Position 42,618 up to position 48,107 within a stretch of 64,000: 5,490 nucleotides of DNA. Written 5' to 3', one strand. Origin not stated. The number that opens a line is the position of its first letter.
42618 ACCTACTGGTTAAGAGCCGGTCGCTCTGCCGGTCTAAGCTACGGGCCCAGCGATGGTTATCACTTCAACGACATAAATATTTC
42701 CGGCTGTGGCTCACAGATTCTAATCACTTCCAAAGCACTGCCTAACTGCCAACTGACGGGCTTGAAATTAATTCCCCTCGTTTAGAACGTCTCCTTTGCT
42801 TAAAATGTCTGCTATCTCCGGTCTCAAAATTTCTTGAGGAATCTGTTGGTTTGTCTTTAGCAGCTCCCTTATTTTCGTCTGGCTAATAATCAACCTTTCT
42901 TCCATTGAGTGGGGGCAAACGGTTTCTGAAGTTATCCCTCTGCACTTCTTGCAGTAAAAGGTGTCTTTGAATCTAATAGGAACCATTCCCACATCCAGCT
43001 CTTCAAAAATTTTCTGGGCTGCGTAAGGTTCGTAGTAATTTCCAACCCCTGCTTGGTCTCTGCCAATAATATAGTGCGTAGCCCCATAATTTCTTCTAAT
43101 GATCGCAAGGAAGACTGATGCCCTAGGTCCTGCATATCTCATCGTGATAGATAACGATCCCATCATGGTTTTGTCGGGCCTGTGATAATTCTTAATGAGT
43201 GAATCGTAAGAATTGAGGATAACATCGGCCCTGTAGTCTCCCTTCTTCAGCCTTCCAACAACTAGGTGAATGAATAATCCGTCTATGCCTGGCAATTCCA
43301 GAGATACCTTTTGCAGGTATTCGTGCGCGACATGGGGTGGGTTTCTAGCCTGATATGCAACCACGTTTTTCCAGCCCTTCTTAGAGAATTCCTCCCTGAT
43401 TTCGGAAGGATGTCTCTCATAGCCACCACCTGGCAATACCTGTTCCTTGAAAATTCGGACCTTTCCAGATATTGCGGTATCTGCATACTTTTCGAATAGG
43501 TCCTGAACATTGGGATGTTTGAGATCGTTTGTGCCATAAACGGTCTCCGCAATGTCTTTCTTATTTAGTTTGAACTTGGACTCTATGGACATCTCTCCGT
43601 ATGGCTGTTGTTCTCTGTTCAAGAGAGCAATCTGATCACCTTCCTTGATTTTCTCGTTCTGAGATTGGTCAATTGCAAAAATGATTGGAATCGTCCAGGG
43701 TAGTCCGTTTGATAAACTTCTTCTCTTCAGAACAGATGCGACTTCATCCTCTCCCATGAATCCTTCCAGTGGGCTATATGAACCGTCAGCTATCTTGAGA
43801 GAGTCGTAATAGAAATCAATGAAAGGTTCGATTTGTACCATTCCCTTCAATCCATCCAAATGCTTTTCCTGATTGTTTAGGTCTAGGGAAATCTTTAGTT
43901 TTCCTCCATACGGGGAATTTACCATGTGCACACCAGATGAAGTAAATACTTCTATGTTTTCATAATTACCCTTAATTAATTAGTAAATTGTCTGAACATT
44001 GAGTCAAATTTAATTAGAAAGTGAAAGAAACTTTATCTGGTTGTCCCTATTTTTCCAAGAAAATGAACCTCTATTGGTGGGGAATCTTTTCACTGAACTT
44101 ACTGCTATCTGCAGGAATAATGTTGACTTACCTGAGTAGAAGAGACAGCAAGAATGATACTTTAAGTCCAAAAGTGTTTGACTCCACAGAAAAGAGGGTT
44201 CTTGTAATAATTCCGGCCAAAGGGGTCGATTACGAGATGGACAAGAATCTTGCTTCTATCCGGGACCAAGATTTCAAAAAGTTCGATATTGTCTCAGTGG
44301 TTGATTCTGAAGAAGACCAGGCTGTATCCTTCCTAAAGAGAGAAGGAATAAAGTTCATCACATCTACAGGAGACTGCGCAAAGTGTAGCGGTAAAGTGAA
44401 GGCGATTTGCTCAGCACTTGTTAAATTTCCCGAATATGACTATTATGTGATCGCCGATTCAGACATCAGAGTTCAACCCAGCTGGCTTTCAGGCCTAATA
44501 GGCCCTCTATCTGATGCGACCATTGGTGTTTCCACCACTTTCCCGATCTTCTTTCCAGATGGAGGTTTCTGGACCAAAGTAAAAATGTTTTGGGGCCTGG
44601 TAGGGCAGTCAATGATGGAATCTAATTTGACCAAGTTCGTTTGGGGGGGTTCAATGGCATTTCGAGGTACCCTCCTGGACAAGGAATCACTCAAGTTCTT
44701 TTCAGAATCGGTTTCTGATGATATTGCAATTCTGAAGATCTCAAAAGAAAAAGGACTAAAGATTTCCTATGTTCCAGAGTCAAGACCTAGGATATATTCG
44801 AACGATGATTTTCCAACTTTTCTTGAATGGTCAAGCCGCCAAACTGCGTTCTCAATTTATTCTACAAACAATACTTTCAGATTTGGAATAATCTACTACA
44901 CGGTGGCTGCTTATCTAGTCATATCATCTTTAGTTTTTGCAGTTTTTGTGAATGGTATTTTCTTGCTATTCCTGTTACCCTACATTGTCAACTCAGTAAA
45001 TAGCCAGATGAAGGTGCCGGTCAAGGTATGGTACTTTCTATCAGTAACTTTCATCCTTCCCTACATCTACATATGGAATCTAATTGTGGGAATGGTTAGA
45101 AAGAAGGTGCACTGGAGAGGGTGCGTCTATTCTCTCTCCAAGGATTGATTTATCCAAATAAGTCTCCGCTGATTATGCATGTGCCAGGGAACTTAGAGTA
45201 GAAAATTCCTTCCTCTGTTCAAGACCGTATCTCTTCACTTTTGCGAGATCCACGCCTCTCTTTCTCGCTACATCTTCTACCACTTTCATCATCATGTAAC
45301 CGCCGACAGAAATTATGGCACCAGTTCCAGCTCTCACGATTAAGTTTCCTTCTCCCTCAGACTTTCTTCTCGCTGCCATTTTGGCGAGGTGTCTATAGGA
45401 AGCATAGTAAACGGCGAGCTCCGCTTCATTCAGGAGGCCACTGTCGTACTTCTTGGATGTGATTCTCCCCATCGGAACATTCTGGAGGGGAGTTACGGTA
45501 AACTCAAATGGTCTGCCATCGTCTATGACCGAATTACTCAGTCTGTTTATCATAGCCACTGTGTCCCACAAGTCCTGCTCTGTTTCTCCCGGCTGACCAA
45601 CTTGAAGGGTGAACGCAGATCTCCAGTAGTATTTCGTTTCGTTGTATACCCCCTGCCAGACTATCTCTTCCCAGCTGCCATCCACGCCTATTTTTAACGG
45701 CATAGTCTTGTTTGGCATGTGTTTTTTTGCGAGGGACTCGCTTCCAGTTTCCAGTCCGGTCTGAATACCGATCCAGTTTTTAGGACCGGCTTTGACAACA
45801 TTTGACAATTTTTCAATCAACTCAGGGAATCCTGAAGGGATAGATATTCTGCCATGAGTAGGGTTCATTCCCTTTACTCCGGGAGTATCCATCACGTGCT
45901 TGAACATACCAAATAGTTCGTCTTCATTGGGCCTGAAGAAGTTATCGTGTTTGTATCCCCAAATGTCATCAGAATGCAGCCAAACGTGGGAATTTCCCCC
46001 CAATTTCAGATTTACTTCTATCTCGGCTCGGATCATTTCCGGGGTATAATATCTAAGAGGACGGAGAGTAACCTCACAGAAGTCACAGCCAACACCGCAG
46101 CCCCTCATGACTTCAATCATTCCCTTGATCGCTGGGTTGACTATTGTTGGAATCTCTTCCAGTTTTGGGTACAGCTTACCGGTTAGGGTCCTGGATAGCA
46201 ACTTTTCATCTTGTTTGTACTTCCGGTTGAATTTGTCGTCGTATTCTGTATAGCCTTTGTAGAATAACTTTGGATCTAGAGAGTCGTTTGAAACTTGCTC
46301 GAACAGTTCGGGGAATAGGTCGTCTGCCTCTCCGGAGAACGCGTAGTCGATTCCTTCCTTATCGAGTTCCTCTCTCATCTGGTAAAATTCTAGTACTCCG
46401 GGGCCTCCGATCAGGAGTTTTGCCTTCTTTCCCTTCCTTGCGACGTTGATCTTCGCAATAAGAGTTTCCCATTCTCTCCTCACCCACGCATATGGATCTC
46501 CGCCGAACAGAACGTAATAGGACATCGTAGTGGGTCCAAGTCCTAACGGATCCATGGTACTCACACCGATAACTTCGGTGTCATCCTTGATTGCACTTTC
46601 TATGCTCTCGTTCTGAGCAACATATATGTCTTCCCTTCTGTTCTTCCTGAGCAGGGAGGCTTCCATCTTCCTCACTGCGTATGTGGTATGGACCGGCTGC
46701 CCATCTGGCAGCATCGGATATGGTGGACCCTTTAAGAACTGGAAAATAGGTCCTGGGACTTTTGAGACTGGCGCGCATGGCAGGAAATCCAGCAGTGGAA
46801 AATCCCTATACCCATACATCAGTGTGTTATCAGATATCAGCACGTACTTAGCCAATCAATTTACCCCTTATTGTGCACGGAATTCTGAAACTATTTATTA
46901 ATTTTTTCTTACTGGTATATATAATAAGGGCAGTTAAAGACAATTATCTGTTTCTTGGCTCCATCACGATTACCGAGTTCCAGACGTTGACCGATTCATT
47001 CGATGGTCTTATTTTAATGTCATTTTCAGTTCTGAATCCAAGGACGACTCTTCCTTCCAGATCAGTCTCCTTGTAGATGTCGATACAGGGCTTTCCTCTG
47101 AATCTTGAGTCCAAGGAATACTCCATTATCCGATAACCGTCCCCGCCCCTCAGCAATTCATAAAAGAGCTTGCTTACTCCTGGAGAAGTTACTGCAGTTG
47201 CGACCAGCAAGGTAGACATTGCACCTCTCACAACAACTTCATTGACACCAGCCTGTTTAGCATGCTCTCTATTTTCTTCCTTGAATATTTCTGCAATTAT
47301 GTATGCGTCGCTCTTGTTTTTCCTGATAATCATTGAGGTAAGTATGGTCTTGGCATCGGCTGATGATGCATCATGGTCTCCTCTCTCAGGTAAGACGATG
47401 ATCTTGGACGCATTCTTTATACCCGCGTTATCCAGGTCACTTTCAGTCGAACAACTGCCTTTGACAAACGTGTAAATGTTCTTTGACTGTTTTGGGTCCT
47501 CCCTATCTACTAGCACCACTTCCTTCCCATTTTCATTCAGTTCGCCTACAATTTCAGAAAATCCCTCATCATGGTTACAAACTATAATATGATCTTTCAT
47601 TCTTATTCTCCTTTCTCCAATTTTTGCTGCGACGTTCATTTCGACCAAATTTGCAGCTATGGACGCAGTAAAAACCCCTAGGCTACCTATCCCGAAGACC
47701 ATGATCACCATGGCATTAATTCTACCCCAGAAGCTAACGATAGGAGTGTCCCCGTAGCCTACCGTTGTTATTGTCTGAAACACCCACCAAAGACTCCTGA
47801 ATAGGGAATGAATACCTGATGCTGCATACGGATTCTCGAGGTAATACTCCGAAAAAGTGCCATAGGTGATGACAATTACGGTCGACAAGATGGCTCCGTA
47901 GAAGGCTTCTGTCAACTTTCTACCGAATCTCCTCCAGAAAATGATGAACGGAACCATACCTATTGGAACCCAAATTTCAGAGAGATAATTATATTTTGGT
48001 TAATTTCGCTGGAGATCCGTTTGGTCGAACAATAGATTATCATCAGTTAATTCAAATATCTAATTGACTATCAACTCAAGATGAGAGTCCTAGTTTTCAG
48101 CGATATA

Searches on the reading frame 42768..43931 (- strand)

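Call 10: search_protein_families(library=ncbifam, proteins=[window:42768-43931:-], max_evalue=0.00001)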
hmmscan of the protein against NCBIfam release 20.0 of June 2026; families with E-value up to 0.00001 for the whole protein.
window:42768-43931:- (387 aa): 3 families
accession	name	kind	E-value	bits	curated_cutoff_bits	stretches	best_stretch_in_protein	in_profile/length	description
NF003166.0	PRK04149.1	subfamily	1.1e-126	422.4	387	1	4-379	4-380/393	sulfate adenylyltransferase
TIGR00339.1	sopT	equivalog_domain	1.2e-99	333.7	322.95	1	7-378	1-382/383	sulfate adenylyltransferase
NF004040.0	PRK05537.1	equivalog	2.7e-69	234.1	669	1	47-379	49-387/572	bifunctional sulfate adenylyltransferase/adenylylsulfate kinase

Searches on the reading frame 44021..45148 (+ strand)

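Call 10: search_protein_families(library=ncbifam, proteins=[window:44021-45148:+], max_evalue=0.00001)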
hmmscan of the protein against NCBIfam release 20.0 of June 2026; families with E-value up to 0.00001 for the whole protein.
window:44021-45148:+ (375 aa): 1 family
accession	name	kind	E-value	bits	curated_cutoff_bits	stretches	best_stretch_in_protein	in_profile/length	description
TIGR03472.1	HpnI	equivalog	2e-24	86.2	310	1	46-374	29-366/373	bacteriohopanetetrol glucosamine biosynthesis glycosyltransferase HpnI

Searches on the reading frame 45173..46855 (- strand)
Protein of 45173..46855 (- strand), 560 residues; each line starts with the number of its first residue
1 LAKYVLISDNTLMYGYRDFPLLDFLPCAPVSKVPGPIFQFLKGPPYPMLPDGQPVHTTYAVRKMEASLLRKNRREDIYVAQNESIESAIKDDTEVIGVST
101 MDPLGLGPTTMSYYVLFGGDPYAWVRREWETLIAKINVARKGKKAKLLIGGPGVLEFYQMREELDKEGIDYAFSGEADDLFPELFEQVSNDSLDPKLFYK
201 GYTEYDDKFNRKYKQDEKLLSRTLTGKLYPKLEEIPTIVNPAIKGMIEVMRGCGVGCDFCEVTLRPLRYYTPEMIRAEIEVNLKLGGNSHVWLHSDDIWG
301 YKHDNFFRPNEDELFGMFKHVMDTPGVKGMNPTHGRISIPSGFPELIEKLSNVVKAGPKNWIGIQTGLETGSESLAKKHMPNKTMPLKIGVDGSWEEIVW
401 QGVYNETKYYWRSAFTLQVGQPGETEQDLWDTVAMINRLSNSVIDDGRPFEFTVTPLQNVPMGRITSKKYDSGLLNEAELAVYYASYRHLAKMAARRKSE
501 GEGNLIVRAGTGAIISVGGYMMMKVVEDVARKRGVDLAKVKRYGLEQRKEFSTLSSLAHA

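Call 10: search_protein_families(library=ncbifam, proteins=[window:45173-46855:-], max_evalue=0.00001)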
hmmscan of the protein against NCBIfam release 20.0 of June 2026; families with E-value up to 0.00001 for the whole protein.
window:45173-46855:- (560 aa): 1 family
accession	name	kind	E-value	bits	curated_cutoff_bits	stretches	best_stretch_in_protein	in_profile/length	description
TIGR04013.1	B12_SAM_MJ_1487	hypoth_equivalog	3.5e-08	32.7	251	1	130-263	57-170/382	TIGR04013 family B12-binding domain/radical SAM domain-containing protein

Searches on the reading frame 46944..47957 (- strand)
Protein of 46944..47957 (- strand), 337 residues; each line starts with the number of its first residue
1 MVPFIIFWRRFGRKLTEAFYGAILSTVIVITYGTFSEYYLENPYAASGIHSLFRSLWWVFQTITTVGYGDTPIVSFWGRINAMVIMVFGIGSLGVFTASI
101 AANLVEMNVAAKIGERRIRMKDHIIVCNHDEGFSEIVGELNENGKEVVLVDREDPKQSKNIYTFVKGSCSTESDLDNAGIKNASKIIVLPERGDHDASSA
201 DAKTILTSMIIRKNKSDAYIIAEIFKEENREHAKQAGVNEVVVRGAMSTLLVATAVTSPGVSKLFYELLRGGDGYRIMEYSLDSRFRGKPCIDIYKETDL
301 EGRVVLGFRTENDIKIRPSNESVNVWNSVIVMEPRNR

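Call 10: search_protein_families(library=ncbifam, proteins=[window:46944-47957:-], max_evalue=0.00001)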
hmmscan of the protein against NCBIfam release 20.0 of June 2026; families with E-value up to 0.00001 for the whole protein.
window:46944-47957:- (337 aa): 1 family
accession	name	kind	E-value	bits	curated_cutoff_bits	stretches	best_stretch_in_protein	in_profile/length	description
NF007828.0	PRK10537.1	equivalog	6.3e-22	78.1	425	1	3-237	130-359/403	voltage-gated potassium channel protein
